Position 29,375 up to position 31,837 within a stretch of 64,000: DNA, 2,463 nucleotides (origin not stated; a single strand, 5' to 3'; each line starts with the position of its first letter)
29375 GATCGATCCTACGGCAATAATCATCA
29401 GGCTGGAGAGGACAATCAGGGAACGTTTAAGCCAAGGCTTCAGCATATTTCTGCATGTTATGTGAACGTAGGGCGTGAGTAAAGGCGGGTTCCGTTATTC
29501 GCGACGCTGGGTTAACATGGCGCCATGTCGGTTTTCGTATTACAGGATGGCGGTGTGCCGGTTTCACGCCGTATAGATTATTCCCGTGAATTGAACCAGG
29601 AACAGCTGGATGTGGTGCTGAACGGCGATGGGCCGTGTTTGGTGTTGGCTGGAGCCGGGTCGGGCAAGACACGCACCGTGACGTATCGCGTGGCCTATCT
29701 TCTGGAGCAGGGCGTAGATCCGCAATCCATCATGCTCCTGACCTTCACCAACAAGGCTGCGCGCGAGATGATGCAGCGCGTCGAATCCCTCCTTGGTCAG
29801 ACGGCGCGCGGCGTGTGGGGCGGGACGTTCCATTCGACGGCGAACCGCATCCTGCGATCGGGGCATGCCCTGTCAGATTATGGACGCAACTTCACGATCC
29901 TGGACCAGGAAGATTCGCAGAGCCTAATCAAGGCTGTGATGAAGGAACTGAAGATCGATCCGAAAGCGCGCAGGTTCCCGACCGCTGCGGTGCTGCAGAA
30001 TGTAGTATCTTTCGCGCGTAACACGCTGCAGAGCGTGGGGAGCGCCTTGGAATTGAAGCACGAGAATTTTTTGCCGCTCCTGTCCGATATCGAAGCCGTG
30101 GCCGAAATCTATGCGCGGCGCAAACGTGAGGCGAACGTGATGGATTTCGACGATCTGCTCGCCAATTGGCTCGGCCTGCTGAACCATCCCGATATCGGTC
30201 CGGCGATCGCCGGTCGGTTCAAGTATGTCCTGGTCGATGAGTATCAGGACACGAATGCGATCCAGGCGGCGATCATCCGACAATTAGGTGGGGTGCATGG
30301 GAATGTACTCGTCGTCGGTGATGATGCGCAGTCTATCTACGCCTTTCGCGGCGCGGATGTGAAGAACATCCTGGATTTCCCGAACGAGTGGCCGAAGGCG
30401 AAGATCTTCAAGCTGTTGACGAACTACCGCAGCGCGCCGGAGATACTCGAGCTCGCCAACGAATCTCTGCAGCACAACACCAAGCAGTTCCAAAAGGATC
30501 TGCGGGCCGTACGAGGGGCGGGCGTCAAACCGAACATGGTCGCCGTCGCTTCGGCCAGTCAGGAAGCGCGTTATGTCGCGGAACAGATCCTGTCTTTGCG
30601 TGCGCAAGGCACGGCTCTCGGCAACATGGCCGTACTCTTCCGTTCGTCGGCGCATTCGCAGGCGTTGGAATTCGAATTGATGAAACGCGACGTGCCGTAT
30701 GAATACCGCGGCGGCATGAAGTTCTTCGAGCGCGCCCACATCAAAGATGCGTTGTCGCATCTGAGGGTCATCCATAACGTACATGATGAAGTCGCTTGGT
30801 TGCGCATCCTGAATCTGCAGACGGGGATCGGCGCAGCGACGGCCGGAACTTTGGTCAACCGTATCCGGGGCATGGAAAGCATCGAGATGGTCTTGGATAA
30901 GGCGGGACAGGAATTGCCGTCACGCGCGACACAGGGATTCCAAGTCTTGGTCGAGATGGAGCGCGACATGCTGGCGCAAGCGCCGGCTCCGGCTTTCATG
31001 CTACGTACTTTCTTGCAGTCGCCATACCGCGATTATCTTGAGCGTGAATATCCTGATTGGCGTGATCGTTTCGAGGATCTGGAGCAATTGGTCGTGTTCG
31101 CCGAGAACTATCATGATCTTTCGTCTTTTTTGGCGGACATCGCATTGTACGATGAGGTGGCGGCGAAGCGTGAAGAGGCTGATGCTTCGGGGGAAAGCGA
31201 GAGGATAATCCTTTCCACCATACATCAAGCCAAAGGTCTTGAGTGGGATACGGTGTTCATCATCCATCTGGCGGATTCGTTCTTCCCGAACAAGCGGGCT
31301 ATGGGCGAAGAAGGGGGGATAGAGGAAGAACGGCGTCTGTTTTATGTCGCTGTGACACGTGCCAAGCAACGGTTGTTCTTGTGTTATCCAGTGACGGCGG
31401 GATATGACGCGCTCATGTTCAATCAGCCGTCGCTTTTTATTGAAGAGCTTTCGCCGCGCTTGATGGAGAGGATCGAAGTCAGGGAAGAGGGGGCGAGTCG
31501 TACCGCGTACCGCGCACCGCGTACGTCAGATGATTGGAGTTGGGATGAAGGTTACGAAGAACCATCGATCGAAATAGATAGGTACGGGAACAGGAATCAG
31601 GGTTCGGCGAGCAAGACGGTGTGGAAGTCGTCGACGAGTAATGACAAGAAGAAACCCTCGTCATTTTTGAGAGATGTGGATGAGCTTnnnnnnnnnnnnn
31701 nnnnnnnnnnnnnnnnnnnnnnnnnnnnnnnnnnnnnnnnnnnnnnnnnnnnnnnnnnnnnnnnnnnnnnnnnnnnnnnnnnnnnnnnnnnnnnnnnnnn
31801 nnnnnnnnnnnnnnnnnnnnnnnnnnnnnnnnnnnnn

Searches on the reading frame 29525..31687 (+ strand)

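Call 6: search_protein_families(library=pfam, proteins=[window:29525-31687:+], max_evalue=1)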
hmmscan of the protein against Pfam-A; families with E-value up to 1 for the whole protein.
window:29525-31687:+ (721 aa): 14 families
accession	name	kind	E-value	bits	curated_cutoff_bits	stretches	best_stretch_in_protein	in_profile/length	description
PF00580.27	UvrD-helicase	-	1.3e-75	255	23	1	23-288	1-269/271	UvrD/REP helicase N-terminal domain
PF13361.12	UvrD_C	-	1.2e-63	216.1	25.6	1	296-621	2-347/350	UvrD-like helicase C-terminal domain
PF13245.12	AAA_19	-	1.3e-19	71.1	25.1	1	36-275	12-134/134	AAA domain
PF13538.12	UvrD_C_2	-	7.4e-12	45.4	27.4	1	563-619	4-51/52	UvrD-like helicase C-terminal domain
PF01443.25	Viral_helicase1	-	1.4e-08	35.2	21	2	550-620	166-227/228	Viral superfamily 1 RNA helicase core domain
PF13604.12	AAA_30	-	9.3e-06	25.9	27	1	23-86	2-66/191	AAA domain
PF13087.12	AAA_12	-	5.8e-05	23.2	27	1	554-619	132-190/195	AAA domain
PF13401.12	AAA_22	-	0.0041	17.9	27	1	34-142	4-104/130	AAA domain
PF13191.12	AAA_16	-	0.046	14.7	32.6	1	23-112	12-104/167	AAA ATPase domain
PF03237.21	Terminase_6N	-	0.11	12.5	22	1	40-111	2-56/215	Terminase large subunit, T4likevirus-type, N-terminal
PF13086.12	AAA_11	-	0.12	12.6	27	1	30-122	12-94/257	AAA domain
PF04851.21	ResIII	-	0.16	12.3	22.5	1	33-102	21-92/164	Type III restriction enzyme, res subunit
PF00270.35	DEAD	-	0.16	12.1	26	1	28-94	8-73/167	DEAD/DEAH box helicase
PF08227.16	DASH_Hsk3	-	0.78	10.7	24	0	243-259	27-43/45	DASH complex subunit Hsk3 like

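Call 7: search_protein_families(library=padloc, proteins=[window:29525-31687:+], max_evalue=1)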
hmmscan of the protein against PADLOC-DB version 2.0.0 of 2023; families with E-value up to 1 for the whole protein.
window:29525-31687:+ (721 aa): 62 families (the best 25 are shown)
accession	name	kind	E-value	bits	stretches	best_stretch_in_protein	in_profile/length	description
PDLC03802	RTasHel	-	4.5e-98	327.8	2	20-437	3-381/675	DRT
PDLC00132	GajB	-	3.9e-85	284.7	1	22-642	3-623/625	UrvD helicase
PDLC00114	GajB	-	9.7e-83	276.8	1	22-642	7-629/635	UrvD helicase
PDLC00117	GajB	-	5.3e-71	237.9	1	24-646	17-600/604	UrvD helicase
PDLC00127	GajB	-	1.8e-55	186.6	2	20-312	6-286/594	UrvD helicase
PDLC00130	GajB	-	4.3e-50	168.6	2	23-391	4-362/589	UrvD helicase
PDLC00103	GajB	-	5.6e-49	165.6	1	22-621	16-576/612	UrvD helicase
PDLC00107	GajB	-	4.9e-45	152.2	2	16-392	9-373/587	UrvD helicase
PDLC00119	GajB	-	2.8e-44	150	2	33-381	13-365/565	UrvD helicase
PDLC00121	GajB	-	9.4e-44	147.9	2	24-413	7-383/565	UrvD helicase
PDLC00123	GajB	-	8.4e-40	134.9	3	228-380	173-320/540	UrvD helicase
PDLC00112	GajB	-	1e-39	134.6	2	22-312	6-292/581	UrvD helicase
PDLC00122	GajB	-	2.4e-38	130.3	3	230-323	161-255/502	UrvD helicase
PDLC00110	GajB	-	8.3e-37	125.1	3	196-361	234-408/725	UrvD helicase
PDLC00104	GajB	-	1e-36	124.9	2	27-377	7-307/574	UrvD helicase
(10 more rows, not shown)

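Call 64: search_protein_families(library=ncbifam, proteins=[window:29525-31687:+], max_evalue=0.1)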
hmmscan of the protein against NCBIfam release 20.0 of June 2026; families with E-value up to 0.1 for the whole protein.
window:29525-31687:+ (721 aa): 19 families
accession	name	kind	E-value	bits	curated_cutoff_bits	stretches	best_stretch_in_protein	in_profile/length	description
TIGR01073.1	pcrA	equivalog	1.8e-153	512.6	911.2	1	22-663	4-651/725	DNA helicase PcrA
NF008743.0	PRK11773.1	equivalog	1.1e-136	457.1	965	1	22-658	9-652/720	DNA helicase II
TIGR01075.1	uvrD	equivalog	1.5e-136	456.5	1144.45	1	22-661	4-650/715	DNA helicase II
TIGR01074.1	rep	equivalog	1.5e-118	396.9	951.45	1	23-648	2-639/668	DNA helicase Rep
NF008172.0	PRK10919.1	equivalog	1.1e-89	301.5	1168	2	23-443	3-421/673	DNA helicase Rep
NF008276.0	PRK11054.1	equivalog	1.7e-48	165.6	543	3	20-115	194-288/684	DNA helicase IV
TIGR02785.1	addA_Gpos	equivalog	4.6e-45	153.9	707.65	4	189-313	341-478/1234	helicase-exonuclease AddAB subunit AddA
TIGR00609.1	recB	equivalog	1.1e-41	143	696.05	3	135-347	279-490/1175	exodeoxyribonuclease V subunit beta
NF010485.0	PRK13909.1-2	equivalog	9.2e-36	123.4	650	3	164-382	259-488/909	RecB-like helicase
TIGR02784.1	addA_alphas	equivalog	5.7e-35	121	860.75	3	183-316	338-494/1138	double-strand break repair helicase AddA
NF010487.0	PRK13909.1-4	equivalog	2.5e-29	102.1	759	2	228-408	324-518/924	RecB-like helicase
NF041464.1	HelD_BACSU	equivalog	2.9e-20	71.8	419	3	227-385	542-693/779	RNA polymerase recycling motor HelD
NF008128.0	PRK10876.1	equivalog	3.5e-17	61.4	1697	1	189-322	332-468/1181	exodeoxyribonuclease V subunit beta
NF010486.0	PRK13909.1-3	equivalog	4.6e-15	54.7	1109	2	178-327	277-435/921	RecB-like helicase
NF010484.0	PRK13909.1-1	equivalog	1.4e-11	42.9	1074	2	38-88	7-58/945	RecB-like helicase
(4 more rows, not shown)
